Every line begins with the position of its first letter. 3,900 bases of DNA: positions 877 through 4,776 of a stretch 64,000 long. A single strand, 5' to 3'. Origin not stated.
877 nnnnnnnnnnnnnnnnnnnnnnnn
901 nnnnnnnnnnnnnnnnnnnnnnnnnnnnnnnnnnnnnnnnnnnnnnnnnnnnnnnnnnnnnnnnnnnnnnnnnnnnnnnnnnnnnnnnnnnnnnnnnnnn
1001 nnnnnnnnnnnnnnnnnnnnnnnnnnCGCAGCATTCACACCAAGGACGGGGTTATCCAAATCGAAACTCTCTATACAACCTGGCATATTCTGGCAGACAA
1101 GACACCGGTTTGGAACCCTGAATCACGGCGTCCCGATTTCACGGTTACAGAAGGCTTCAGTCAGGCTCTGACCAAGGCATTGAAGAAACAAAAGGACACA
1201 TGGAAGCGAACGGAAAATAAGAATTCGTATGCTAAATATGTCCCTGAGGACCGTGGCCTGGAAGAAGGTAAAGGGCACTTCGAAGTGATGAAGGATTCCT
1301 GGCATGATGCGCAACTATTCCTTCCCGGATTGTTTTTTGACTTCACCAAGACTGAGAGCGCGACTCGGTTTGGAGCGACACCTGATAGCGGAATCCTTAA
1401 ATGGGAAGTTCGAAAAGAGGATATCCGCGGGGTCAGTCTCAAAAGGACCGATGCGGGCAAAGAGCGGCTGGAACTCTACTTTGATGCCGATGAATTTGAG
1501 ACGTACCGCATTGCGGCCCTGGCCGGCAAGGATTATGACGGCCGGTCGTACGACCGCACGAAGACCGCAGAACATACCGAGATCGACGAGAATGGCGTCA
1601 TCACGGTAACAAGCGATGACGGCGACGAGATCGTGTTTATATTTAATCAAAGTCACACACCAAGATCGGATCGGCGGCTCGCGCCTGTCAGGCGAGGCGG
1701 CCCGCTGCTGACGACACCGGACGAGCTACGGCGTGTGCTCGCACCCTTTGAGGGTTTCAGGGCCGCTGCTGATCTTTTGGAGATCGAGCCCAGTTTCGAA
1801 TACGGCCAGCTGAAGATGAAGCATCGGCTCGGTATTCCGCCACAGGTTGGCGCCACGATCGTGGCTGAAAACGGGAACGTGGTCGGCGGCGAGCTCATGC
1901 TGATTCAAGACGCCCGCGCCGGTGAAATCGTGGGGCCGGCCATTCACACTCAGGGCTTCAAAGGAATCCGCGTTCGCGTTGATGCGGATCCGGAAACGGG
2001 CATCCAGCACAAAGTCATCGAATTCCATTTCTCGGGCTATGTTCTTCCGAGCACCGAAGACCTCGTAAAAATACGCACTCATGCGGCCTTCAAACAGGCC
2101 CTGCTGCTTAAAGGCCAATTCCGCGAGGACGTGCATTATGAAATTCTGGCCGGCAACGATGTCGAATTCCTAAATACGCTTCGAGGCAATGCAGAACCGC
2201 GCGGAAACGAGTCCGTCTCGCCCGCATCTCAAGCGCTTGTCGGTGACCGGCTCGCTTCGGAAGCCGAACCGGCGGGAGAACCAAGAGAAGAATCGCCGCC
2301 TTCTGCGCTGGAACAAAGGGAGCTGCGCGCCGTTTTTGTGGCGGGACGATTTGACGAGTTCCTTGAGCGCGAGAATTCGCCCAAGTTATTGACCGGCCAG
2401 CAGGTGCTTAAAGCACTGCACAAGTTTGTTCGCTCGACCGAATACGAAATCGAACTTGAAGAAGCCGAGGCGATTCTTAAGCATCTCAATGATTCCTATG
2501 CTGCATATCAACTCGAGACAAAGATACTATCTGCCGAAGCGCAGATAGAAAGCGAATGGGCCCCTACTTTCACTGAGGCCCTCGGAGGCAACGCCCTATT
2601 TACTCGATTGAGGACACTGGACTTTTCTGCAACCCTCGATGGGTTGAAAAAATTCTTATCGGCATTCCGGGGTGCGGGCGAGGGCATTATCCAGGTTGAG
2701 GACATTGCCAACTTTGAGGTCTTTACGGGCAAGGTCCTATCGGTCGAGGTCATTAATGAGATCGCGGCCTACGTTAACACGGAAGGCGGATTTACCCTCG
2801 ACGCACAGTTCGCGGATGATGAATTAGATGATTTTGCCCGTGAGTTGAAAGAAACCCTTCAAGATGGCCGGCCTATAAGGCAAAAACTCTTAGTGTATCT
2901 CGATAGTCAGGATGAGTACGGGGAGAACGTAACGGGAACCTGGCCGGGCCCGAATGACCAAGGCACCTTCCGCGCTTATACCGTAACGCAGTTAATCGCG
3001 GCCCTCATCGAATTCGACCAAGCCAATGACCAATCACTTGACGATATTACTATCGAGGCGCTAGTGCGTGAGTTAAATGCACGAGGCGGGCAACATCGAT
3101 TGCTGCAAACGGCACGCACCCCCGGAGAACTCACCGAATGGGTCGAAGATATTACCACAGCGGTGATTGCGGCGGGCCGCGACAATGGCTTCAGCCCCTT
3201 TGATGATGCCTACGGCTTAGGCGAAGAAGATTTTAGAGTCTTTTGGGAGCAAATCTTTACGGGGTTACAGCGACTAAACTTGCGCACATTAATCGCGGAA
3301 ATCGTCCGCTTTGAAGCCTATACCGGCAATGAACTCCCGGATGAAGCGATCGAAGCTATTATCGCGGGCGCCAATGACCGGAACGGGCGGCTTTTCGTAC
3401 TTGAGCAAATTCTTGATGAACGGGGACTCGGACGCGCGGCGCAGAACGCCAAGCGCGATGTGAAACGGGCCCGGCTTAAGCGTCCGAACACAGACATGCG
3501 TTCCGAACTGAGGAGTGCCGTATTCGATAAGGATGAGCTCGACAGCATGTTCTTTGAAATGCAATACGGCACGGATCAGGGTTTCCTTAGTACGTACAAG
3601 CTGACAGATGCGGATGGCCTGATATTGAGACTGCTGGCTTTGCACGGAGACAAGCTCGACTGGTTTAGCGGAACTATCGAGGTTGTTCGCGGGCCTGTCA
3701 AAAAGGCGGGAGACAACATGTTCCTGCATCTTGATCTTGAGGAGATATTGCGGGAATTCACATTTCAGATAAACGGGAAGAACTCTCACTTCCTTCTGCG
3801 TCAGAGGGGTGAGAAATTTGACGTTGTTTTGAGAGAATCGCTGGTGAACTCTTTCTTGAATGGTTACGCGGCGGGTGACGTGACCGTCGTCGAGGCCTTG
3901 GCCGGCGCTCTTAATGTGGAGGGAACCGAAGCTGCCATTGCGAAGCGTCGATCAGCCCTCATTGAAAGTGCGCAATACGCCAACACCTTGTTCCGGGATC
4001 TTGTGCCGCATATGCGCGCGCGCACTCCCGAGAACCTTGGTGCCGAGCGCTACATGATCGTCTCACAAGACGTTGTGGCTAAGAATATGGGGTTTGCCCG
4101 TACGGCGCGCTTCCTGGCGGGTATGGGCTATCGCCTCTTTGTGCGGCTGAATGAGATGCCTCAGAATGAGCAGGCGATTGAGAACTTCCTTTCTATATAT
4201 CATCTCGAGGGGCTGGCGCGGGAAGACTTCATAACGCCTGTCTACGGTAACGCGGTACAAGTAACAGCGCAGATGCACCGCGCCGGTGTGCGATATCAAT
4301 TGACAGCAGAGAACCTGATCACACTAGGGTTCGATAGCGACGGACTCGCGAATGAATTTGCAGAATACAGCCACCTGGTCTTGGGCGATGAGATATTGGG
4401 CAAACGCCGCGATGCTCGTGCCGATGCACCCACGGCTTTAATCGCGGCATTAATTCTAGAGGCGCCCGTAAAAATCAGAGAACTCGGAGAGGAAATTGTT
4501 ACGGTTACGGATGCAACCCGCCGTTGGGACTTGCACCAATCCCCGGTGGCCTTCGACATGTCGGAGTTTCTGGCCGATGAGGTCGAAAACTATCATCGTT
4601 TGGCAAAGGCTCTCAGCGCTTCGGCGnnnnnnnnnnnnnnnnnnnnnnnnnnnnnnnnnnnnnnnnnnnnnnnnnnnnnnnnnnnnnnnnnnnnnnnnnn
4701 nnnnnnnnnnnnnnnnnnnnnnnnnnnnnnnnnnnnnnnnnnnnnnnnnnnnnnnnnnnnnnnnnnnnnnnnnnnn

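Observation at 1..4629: More than 1500-aa acidic protein without recognisable domains, running off the 5' edge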

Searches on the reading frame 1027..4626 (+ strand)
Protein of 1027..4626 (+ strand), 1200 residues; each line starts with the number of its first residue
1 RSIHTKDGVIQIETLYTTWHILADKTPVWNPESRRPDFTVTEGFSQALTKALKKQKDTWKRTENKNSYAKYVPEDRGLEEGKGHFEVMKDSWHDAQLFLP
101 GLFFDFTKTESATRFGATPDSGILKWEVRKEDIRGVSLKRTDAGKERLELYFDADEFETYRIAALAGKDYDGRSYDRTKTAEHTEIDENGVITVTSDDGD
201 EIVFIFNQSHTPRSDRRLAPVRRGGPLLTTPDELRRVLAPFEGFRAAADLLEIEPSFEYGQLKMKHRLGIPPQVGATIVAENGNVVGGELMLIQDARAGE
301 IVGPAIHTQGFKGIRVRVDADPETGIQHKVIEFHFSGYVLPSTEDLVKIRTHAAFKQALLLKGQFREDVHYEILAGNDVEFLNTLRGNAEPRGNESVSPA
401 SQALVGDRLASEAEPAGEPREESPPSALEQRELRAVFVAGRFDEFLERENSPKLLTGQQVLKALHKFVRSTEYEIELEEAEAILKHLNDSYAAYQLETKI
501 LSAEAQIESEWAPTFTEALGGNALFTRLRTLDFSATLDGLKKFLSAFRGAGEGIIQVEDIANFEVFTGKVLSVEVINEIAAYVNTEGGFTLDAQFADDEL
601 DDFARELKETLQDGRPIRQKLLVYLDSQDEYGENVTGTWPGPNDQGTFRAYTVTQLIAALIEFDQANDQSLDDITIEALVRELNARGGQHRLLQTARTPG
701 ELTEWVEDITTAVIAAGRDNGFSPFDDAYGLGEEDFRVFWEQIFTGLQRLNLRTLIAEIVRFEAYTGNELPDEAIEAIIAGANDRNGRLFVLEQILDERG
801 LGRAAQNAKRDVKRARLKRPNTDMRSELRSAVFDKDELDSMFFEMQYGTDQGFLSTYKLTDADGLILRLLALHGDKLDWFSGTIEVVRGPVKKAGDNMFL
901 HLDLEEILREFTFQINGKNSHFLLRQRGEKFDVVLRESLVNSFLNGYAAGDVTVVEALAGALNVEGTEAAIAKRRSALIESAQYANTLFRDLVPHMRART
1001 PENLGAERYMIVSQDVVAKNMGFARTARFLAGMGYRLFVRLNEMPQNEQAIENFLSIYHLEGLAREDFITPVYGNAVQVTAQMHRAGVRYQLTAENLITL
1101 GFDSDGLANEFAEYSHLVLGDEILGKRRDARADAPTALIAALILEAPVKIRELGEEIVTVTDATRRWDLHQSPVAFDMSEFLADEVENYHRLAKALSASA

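Call 31: search_protein_representatives(protein=window:1027-4626:+)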
Query: 1200 residues. Proteins with E-value up to 0.001 (for the whole library): 22; up to 1e-10: 18; up to 1e-30: 7. The best 22 are listed.
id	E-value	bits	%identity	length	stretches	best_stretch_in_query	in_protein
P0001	2.8e-40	154.5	34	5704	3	907-1198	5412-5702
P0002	1.4e-39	152.2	37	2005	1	838-1199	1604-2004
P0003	7.3e-37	143.2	44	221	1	1006-1200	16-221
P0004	4.8e-35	137.2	34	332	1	907-1198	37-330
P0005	2.5e-34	134.8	33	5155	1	823-1198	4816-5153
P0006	3.5e-32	127.7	38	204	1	1003-1199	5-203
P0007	1.9e-31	125.2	34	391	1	843-1195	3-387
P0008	8.4e-30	119.8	31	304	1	907-1196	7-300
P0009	2.1e-27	111.8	31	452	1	809-1199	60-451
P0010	2.3e-25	105.1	31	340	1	883-1195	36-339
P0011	3.5e-23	97.9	29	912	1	804-1200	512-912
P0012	5.2e-23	97.3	32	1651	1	851-1200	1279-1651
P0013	2.4e-22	95.1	35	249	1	1006-1200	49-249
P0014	2.8e-21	91.5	33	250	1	1007-1199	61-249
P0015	4.8e-21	90.8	27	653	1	726-1197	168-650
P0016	7.8e-19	83.5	26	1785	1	804-1194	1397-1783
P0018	4.2e-13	64.5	26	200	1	1000-1195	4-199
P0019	1.0e-09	53.2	29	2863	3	648-911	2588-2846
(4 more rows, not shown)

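Call 38: search_protein_families(library=pfam, proteins=[P0019, P0002, P0012, P0016, P0011], max_evalue=0.01)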
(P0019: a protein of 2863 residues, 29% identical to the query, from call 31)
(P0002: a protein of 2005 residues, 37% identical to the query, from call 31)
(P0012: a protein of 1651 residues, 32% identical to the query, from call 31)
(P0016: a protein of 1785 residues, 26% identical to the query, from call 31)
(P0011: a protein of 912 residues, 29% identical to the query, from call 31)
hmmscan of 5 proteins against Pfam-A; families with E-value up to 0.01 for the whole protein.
P0019 (2863 aa): 0 families

P0002 (2005 aa): 3 families
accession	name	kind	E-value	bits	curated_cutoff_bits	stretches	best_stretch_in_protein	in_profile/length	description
PF08241.18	Methyltransf_11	-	1.4e-07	32.5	21.2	1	1349-1437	2-95/95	Methyltransferase domain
PF13649.12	Methyltransf_25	-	0.0003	21.9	27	1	1385-1433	47-97/97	Methyltransferase domain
PF13847.12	Methyltransf_31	-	0.0016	18.6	27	0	1388-1437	58-109/145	Methyltransferase domain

P0012 (1651 aa): 1 family
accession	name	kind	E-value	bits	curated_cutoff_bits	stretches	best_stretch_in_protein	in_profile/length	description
PF23157.1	DUF7055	-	1.6e-11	44.2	27.6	0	485-504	10-29/66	Domain of unknown function (DUF7055)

P0016 (1785 aa): 0 families

P0011 (912 aa): 0 families

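Call 46: list_cluster_members(proteins=[P0001, P0002, P0005, P0012, P0016, P0019, P0011, P0015, P0009, P0018])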
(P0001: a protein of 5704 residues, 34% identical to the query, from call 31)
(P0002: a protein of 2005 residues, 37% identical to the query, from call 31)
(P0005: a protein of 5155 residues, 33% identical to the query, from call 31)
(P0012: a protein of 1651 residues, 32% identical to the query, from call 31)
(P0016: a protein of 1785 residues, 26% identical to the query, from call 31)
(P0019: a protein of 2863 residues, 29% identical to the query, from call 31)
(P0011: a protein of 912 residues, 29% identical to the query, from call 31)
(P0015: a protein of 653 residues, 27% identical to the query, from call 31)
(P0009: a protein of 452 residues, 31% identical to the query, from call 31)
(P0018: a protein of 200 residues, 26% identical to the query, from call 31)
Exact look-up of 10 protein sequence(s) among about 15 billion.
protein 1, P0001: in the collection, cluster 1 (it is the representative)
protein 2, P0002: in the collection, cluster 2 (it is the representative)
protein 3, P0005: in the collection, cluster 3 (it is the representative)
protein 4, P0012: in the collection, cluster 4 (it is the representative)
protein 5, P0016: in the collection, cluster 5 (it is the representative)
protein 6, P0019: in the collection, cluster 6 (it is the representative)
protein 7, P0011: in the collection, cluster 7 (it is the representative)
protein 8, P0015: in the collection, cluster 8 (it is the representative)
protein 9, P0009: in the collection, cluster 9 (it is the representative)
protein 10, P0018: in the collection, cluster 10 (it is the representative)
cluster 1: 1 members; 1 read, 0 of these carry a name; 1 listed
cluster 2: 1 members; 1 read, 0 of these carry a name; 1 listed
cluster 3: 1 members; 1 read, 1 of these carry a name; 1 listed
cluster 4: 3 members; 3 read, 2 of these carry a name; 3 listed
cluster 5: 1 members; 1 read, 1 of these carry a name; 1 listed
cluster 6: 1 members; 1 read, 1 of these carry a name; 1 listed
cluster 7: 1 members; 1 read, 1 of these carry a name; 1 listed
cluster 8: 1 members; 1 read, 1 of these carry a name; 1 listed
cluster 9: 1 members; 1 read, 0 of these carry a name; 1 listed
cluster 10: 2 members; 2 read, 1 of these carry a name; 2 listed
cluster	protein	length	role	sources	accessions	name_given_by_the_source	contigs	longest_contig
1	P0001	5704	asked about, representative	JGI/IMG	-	-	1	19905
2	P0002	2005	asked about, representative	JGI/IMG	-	-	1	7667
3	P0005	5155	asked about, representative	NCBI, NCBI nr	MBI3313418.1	MAG: hypothetical protein HYZ83_04230, partial [Candidatus Omnitrophica bacterium] | hypothetical protein [Candidatus Omnitrophota bacterium]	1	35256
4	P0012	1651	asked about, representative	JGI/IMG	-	hypothetical protein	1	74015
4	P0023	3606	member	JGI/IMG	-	hypothetical protein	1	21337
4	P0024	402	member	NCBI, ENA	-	-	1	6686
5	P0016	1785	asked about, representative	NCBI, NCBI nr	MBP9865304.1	MAG: hypothetical protein KBC91_02750 [Candidatus Omnitrophica bacterium] | hypothetical protein [Candidatus Omnitrophota bacterium]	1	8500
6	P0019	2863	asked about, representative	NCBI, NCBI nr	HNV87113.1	MAG TPA: hypothetical protein PKL97_09170, partial [Candidatus Omnitrophota bacterium] | hypothetical protein [Candidatus Omnitrophota bacterium]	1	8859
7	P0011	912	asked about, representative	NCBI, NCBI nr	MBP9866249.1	MAG: hypothetical protein KBC91_07600, partial [Candidatus Omnitrophica bacterium] | hypothetical protein [Candidatus Omnitrophota bacterium]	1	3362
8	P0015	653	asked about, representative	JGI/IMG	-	hypothetical protein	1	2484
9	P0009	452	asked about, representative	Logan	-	-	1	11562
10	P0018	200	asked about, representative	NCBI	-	-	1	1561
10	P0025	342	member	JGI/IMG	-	hypothetical protein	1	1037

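Call 99: find_encoding_contigs(protein=P0012, flank=10000, max_places=3)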
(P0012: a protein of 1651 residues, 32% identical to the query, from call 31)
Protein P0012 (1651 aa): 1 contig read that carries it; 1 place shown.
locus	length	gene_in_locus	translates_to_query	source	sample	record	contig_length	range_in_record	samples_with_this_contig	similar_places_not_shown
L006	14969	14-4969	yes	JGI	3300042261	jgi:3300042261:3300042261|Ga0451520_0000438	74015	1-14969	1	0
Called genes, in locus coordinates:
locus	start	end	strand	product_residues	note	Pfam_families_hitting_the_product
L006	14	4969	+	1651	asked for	PF23157:DUF7055 (faint)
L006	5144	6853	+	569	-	PF13191:AAA_16 (weak)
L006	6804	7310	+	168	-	PF01230:HIT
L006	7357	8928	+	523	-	PF01590:GAF (faint), PF13185:GAF_2 (weak), PF13487:HD_5, PF01966:HD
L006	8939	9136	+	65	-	-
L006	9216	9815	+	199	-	PF00691:OmpA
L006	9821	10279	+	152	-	-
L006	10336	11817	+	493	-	PF01225:Mur_ligase, PF08245:Mur_ligase_M, PF02875:Mur_ligase_C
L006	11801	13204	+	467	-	PF01225:Mur_ligase (weak), PF08245:Mur_ligase_M, PF02875:Mur_ligase_C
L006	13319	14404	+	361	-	PF00953:Glycos_transf_4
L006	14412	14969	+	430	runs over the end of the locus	PF21377:MurD_N (weak), PF21799:MurD-like_N, PF08245:Mur_ligase_M, PF02875:Mur_ligase_C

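Call 100: find_encoding_contigs(protein=P0005, flank=10000, max_places=3)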
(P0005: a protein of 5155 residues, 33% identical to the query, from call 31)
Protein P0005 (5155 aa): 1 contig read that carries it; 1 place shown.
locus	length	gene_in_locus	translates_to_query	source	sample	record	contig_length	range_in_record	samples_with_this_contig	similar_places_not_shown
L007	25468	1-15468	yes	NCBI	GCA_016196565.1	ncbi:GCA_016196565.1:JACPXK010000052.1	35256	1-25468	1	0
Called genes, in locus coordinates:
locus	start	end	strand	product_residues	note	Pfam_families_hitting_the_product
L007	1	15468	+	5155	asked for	?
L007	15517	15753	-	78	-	-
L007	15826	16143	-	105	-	PF21716:dnstrm_HI1420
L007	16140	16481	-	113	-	-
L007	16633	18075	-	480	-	PF00361:Proton_antipo_M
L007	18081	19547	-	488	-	PF00361:Proton_antipo_M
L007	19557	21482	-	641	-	PF00662:Proton_antipo_N, PF00361:Proton_antipo_M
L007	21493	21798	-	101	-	PF00420:Oxidored_q2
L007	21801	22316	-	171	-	PF00499:Oxidored_q3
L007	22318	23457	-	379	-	PF00146:NADHdh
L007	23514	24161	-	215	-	PF13187:Fer4_9 (faint), PF12797:Fer4_2 (faint), PF13183:Fer4_8 (faint), PF12838:Fer4_7, PF00037:Fer4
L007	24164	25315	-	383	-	PF00346:Complex1_49kDa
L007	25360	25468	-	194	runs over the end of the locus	PF00329:Complex1_30kDa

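Call 101: find_encoding_contigs(protein=P0016, flank=10000, max_places=3)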
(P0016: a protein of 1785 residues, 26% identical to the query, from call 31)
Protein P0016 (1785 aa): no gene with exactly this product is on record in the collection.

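Call 102: find_encoding_contigs(protein=P0023, flank=10000, max_places=3)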
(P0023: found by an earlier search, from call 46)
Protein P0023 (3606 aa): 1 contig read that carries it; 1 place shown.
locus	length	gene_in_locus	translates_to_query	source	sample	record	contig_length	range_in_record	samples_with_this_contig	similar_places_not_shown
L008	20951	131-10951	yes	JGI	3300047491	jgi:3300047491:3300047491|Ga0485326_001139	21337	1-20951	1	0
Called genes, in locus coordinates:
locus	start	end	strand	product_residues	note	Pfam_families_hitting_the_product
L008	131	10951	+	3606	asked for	PF23157:DUF7055 (faint)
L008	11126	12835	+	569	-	PF13191:AAA_16 (weak)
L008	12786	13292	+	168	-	PF01230:HIT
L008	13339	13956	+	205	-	-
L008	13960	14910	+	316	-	PF13185:GAF_2 (weak), PF13487:HD_5, PF01966:HD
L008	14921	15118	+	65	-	-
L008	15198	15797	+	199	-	PF00691:OmpA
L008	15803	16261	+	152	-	-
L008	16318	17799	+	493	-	PF01225:Mur_ligase, PF08245:Mur_ligase_M, PF02875:Mur_ligase_C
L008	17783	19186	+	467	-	PF01225:Mur_ligase (weak), PF08245:Mur_ligase_M, PF02875:Mur_ligase_C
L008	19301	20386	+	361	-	PF00953:Glycos_transf_4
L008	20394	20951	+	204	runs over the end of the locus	PF21377:MurD_N (weak), PF21799:MurD-like_N, PF08245:Mur_ligase_M (weak)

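Call 103: find_encoding_contigs(protein=P0009, flank=10000, max_places=3)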
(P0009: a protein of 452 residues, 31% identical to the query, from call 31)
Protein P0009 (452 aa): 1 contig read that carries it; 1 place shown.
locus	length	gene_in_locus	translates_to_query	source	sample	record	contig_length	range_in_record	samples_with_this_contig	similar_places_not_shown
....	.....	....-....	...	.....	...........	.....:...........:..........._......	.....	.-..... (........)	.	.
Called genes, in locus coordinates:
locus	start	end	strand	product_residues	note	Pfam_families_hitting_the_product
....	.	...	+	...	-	?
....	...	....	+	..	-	-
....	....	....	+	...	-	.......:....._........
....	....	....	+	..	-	-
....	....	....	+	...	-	-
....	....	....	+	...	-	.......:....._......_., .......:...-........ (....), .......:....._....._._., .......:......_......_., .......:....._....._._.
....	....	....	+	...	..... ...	-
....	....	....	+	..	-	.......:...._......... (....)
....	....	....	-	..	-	-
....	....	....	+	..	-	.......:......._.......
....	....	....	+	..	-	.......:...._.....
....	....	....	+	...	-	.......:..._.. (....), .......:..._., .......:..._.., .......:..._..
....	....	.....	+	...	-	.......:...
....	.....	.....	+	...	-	-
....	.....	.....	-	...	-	?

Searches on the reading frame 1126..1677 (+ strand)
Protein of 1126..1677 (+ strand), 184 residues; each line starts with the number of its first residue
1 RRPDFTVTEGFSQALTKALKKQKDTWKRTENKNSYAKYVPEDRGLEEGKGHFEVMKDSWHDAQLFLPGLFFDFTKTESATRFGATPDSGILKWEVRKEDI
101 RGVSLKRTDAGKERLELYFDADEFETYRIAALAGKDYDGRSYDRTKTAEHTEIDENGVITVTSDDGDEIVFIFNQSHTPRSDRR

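Call 94: predict_structure(alignment_id=A5)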
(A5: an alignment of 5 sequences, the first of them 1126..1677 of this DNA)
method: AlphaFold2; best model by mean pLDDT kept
length: 184 residues; sequences in the alignment: 5
mean_pLDDT: 69.2   pTM: 0.71
mean pLDDT of the five models: 69.2, 64.7, 63.0, 61.2, 53.9
residues with pLDDT >= 90: 5; 70-90: 93; 50-70: 65; < 50: 21
segments of 3 or more residues with pLDDT < 50: 1-8, 177-184
pLDDT, mean of each block of 10 residues (from residue 1): 39 67 69 66 61 65 73 72 55 73 81 84 87 68 67 88 82 64 31
secondary structure, 60 per line:
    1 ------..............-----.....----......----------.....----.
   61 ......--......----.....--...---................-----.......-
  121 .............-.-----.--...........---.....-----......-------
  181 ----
elements in order: H7-20 E26-30 E35-40 E51-55 E60-66 E69-74 E79-83 E92-96 E100-107 E113-119 H121-133 H144-150 E151-154 E158-162 E168-173
